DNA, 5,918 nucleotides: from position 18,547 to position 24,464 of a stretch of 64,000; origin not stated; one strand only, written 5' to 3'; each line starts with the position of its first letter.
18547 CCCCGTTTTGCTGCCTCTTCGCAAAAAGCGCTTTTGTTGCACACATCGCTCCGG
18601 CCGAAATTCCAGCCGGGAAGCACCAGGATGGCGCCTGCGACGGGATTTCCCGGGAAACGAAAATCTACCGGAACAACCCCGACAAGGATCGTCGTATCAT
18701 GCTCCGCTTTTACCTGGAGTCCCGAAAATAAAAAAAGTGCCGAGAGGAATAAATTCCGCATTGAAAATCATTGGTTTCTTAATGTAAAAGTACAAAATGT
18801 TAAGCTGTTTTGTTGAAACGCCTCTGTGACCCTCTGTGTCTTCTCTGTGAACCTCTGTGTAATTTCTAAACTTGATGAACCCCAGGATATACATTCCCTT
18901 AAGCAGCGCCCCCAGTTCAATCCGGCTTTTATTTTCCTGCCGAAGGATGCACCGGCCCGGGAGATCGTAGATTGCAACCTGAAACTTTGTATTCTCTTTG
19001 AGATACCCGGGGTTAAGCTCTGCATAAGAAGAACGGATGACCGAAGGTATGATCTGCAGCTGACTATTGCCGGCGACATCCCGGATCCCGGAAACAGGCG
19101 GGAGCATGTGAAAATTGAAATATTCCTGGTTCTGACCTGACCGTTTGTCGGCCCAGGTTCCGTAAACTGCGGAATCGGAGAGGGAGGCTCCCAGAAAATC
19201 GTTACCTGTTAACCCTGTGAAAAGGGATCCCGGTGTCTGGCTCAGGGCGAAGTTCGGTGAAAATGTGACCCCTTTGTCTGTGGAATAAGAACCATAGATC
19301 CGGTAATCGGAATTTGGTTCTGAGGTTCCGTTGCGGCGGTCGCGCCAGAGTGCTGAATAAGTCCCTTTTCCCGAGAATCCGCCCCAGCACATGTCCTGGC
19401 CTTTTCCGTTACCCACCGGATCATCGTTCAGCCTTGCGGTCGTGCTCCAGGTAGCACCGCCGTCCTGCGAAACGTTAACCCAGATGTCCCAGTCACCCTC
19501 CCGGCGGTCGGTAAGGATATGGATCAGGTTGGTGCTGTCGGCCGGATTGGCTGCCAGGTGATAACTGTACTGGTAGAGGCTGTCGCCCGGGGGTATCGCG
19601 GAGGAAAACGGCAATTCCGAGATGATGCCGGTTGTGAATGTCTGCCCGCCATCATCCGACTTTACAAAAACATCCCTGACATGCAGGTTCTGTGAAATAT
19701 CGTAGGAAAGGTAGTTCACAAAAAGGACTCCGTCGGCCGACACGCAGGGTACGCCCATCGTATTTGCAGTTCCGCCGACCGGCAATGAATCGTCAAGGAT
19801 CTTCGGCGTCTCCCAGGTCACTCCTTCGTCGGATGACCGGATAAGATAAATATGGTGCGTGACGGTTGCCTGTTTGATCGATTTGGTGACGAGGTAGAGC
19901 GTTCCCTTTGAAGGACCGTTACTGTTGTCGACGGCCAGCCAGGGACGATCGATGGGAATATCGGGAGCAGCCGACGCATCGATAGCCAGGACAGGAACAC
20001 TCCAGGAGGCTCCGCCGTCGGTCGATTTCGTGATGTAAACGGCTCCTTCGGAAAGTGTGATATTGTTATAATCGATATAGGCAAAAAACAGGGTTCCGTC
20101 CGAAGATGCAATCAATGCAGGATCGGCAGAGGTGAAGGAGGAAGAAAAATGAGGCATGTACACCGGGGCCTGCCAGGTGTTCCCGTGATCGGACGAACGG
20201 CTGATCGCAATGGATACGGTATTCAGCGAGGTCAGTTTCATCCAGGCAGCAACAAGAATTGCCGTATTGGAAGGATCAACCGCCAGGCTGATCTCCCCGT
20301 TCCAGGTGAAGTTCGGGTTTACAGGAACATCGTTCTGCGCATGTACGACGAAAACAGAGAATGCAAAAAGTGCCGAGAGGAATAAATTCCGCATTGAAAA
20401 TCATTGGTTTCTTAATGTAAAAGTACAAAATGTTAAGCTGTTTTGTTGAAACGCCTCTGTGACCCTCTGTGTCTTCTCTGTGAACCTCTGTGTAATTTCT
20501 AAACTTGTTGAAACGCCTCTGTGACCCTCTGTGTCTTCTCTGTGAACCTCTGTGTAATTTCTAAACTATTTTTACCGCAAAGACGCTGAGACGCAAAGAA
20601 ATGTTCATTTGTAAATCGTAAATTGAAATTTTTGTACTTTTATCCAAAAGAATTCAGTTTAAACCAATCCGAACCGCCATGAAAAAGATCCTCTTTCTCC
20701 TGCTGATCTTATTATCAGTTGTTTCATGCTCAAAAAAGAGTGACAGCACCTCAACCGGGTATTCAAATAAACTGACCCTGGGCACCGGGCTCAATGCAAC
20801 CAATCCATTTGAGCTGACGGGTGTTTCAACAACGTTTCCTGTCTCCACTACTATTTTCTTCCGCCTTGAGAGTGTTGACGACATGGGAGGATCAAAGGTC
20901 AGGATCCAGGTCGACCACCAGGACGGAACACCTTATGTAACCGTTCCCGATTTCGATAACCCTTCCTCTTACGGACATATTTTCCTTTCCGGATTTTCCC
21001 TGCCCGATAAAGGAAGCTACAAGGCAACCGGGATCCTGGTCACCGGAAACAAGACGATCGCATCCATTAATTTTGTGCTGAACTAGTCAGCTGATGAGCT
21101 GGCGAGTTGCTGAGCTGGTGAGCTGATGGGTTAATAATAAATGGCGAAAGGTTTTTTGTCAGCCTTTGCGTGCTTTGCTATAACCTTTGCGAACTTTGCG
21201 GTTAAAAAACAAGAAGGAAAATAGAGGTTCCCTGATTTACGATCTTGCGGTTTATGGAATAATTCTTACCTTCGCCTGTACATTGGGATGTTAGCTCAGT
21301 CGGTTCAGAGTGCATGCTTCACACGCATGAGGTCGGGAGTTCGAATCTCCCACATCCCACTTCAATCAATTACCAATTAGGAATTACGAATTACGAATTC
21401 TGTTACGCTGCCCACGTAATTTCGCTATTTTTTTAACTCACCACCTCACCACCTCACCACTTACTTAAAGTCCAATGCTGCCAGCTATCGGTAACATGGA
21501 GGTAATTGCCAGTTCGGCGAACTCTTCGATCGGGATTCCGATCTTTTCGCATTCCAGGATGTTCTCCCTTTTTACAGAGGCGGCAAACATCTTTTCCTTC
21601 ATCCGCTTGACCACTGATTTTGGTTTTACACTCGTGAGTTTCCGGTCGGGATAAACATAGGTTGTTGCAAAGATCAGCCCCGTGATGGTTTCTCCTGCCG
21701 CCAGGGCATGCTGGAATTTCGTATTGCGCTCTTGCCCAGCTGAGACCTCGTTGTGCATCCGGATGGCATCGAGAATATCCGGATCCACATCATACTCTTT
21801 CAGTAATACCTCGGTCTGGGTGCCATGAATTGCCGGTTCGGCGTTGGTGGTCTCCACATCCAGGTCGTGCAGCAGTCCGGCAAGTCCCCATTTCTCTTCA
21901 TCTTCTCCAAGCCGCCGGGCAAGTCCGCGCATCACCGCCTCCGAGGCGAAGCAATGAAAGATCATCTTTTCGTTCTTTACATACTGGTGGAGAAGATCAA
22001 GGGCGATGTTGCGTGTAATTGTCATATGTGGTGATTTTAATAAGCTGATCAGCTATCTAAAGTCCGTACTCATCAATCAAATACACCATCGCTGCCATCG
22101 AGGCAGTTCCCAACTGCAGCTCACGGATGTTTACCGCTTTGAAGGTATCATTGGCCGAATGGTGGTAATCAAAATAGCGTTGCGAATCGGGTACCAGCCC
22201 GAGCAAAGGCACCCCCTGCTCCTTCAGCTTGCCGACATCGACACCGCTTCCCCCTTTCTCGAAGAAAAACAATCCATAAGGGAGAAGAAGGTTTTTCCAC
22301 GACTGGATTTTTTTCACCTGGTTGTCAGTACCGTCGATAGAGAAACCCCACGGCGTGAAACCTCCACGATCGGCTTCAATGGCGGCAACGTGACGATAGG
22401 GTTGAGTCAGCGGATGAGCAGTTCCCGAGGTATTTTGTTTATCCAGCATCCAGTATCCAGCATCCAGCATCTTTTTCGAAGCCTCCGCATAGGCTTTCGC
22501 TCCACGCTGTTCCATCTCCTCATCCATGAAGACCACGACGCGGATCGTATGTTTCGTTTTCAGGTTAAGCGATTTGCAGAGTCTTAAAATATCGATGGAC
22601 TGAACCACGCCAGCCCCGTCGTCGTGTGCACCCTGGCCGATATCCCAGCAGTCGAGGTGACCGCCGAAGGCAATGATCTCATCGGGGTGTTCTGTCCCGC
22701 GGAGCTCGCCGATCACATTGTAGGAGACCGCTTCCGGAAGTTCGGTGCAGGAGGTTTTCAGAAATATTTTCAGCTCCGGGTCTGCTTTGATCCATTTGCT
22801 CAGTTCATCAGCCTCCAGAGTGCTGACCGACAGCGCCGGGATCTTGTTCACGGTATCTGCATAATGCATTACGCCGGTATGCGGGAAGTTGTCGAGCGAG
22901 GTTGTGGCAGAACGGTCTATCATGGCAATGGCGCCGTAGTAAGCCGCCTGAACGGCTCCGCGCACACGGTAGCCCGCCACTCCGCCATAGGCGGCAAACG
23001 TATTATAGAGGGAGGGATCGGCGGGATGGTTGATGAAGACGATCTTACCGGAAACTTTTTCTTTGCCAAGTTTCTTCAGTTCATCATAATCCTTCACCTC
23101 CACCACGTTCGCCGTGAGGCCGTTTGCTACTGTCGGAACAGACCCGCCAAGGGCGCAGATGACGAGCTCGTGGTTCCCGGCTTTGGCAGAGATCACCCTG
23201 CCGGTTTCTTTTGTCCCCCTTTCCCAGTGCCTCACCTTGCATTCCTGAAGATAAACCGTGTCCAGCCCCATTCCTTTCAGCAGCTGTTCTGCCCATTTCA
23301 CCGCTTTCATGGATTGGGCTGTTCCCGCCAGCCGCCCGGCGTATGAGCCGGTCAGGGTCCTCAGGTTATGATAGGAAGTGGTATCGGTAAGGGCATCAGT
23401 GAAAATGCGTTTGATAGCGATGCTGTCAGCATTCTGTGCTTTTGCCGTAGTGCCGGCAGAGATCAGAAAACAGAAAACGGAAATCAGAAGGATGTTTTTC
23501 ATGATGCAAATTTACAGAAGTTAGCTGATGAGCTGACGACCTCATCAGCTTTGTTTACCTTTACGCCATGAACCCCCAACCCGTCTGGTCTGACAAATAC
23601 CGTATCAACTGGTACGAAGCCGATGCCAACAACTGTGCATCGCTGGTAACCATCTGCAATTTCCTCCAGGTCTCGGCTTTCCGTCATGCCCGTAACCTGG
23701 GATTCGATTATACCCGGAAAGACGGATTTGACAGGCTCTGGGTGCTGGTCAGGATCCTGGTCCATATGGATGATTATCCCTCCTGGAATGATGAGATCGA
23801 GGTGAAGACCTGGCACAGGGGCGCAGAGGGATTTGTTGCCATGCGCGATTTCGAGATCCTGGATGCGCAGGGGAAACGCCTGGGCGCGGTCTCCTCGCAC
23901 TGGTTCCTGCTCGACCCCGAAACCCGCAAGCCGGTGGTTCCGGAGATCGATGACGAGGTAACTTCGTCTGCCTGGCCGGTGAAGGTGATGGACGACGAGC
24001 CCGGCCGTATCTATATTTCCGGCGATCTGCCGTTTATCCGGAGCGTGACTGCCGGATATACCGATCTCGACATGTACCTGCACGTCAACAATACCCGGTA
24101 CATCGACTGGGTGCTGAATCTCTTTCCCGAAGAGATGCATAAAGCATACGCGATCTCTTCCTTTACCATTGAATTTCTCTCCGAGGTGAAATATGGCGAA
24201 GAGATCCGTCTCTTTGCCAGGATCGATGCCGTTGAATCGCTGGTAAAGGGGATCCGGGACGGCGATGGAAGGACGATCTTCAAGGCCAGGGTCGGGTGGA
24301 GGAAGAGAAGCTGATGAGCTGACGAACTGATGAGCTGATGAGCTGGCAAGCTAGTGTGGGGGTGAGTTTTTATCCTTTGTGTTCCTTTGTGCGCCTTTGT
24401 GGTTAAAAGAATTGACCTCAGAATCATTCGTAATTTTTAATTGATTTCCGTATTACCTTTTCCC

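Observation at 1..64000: Intergenic DNA is assembled from a small set of 7-9 nt period repeat families used in a recurring order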

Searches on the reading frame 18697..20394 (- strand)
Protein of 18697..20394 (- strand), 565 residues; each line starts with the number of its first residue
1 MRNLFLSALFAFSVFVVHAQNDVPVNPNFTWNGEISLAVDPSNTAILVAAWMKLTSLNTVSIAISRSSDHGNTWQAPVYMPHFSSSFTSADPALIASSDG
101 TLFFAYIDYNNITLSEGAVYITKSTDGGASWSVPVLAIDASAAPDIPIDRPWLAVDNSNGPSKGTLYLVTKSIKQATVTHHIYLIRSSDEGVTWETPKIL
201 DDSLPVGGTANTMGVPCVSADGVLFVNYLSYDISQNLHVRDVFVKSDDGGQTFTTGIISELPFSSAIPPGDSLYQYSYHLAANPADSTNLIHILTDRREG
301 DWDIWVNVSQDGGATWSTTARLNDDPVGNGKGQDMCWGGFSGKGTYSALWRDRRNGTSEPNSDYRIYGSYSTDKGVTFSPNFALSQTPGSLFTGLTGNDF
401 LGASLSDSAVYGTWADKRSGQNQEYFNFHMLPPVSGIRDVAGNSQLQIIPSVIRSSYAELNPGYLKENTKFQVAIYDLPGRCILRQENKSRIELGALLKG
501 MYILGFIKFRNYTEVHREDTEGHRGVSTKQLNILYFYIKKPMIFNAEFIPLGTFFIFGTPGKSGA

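Call 38: search_protein_families(library=pfam, proteins=[window:18697-20394:-])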
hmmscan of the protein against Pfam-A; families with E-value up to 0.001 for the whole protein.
window:18697-20394:- (565 aa): 4 families
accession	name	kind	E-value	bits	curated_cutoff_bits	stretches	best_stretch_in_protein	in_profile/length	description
PF13088.12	BNR_2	-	4.4e-17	62.8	31.4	2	163-323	61-205/277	BNR repeat-like domain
PF02012.26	BNR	-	3.1e-08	32.8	27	0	308-318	2-12/12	BNR/Asp-box repeat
PF24316.1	Tli3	-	7.8e-06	26.7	27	0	40-89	59-111/129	T6SS Tli3 immunity protein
PF21471.3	Reelin_subrepeat-B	-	2.4e-05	24.5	27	0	173-201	51-79/127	Reelin subrepeat B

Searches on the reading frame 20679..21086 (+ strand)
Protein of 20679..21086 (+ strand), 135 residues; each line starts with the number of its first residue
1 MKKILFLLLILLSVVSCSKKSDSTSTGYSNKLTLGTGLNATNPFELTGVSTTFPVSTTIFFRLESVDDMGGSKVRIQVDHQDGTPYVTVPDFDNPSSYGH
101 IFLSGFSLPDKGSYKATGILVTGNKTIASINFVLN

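Call 49: search_protein_families(library=ncbifam, proteins=[window:20679-21086:+], max_evalue=0.01)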
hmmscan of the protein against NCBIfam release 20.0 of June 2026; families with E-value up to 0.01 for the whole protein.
window:20679-21086:+ (135 aa): 1 family
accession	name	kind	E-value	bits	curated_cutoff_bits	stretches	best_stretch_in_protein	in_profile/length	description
NF052634.1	Riean_0653_fam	subfamily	0.0022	19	57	1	1-26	1-26/176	Riean_0653 family protein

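Call 94: search_protein_families(library=pfam, proteins=[window:20679-21086:+], max_evalue=0.00001)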
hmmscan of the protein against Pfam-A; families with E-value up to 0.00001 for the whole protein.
window:20679-21086:+ (135 aa): 0 families

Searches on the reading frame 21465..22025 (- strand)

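Call 49: search_protein_families(library=ncbifam, proteins=[window:21465-22025:-], max_evalue=0.01)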
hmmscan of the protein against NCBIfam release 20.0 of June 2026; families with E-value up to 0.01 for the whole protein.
window:21465-22025:- (186 aa): 4 families
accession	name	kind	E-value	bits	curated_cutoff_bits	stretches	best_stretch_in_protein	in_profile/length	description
TIGR00277.1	HDIG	domain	2.5e-07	30.5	27.6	1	19-92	3-82/84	HDIG domain-containing metalloprotein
NF009343.0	PRK12703.1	equivalog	0.00078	18.4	434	1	8-119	175-286/339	tRNA (cytidine(56)-2'-O)-methyltransferase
TIGR03319.1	RNase_Y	equivalog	0.0027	16.3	454.35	1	30-94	339-403/514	ribonuclease Y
TIGR00488.1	TIGR00488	equivalog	0.0034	17.3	70.15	0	15-56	4-44/173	bis(5'-nucleosyl)-tetraphosphatase (symmetrical) YqeK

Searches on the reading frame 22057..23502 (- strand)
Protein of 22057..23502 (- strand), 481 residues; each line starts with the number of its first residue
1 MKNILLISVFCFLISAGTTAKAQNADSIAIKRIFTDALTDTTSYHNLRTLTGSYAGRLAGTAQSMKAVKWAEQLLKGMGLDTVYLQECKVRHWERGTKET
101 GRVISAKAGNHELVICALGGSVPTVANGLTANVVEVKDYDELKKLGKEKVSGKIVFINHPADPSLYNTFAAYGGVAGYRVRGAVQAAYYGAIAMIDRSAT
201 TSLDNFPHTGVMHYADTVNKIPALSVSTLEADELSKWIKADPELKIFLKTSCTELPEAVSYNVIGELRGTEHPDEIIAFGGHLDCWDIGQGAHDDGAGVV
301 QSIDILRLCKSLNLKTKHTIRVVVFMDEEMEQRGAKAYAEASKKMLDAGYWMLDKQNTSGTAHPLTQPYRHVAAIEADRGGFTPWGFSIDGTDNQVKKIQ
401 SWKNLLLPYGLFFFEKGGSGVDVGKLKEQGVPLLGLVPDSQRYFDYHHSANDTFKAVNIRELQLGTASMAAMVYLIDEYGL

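Call 38: search_protein_families(library=pfam, proteins=[window:22057-23502:-])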
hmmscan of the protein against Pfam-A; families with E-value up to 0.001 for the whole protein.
window:22057-23502:- (481 aa): 2 families
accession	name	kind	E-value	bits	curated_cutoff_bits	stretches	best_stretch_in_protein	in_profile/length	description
PF04389.22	Peptidase_M28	-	9.2e-19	68.4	21.3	1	262-464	1-184/193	Peptidase family M28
PF01546.33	Peptidase_M20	-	1.3e-06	28.9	24.6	1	289-349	30-92/206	Peptidase family M20/M25/M40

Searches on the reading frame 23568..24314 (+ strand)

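Call 49: search_protein_families(library=ncbifam, proteins=[window:23568-24314:+], max_evalue=0.01)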
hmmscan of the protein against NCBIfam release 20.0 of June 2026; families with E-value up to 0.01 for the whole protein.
window:23568-24314:+ (248 aa): 1 family
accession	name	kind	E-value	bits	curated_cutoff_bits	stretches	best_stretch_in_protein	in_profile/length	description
TIGR00051.1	TIGR00051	subfamily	4.4e-05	23.8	68.7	0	10-123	1-114/117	YbgC/FadM family acyl-CoA thioesterase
